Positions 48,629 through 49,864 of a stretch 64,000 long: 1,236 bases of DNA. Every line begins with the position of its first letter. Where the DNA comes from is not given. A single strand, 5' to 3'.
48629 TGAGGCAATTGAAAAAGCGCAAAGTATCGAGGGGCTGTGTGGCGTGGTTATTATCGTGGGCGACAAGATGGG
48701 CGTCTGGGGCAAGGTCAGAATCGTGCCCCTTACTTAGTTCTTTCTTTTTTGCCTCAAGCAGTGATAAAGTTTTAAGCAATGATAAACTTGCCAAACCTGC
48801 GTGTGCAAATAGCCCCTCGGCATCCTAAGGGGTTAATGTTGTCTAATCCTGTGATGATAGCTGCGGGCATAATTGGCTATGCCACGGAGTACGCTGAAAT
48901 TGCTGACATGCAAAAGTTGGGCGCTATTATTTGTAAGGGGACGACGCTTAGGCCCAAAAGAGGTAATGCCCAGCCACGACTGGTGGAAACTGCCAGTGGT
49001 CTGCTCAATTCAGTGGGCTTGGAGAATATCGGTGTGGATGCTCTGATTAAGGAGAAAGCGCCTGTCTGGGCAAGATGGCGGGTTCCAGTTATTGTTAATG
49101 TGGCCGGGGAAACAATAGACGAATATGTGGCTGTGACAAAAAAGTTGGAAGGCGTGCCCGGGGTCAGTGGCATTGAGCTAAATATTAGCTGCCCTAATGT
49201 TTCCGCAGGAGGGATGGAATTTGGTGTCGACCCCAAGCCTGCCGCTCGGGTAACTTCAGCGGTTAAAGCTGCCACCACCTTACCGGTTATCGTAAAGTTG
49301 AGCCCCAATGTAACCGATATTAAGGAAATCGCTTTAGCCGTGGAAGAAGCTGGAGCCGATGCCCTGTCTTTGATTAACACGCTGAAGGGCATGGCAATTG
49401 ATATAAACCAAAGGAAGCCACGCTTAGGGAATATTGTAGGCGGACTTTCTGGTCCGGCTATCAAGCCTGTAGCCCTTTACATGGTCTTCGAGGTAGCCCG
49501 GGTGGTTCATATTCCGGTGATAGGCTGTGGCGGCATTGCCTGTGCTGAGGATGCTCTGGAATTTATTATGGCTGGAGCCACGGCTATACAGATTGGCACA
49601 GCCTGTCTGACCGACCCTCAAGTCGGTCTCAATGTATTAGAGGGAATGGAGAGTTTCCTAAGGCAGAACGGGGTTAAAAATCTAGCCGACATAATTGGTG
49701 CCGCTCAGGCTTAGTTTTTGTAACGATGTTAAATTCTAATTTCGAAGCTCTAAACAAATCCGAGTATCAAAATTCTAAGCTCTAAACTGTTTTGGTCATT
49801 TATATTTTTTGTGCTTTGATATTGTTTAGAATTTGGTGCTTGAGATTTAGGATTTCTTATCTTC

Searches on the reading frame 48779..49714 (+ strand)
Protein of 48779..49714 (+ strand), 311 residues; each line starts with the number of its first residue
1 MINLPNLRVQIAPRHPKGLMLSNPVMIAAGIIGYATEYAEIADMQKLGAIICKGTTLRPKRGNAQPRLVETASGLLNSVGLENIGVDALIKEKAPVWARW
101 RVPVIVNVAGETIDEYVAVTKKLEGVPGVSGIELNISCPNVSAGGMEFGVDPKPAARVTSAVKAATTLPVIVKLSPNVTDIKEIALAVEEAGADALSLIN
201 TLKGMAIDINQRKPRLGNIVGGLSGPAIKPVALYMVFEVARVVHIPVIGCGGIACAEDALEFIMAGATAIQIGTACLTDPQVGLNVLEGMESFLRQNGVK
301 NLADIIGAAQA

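Call 54: search_protein_families(library=pfam, proteins=[window:48779-49714:+], max_evalue=0.001)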
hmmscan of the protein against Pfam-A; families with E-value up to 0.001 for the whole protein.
window:48779-49714:+ (311 aa): 4 families
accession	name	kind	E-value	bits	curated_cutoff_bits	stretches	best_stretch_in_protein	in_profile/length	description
PF01180.27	DHO_dh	-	2.6e-83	280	27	1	18-294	8-291/291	Dihydroorotate dehydrogenase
PF01207.24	Dus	-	1.2e-08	34.9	20.4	1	102-196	54-155/311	Dihydrouridine synthase (Dus)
PF03060.21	NMO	-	2.7e-05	24.2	28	1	217-277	164-226/331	Nitronate monooxygenase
PF00977.27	His_biosynth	-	7.8e-05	22.7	23.6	1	230-284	59-113/228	Histidine biosynthesis protein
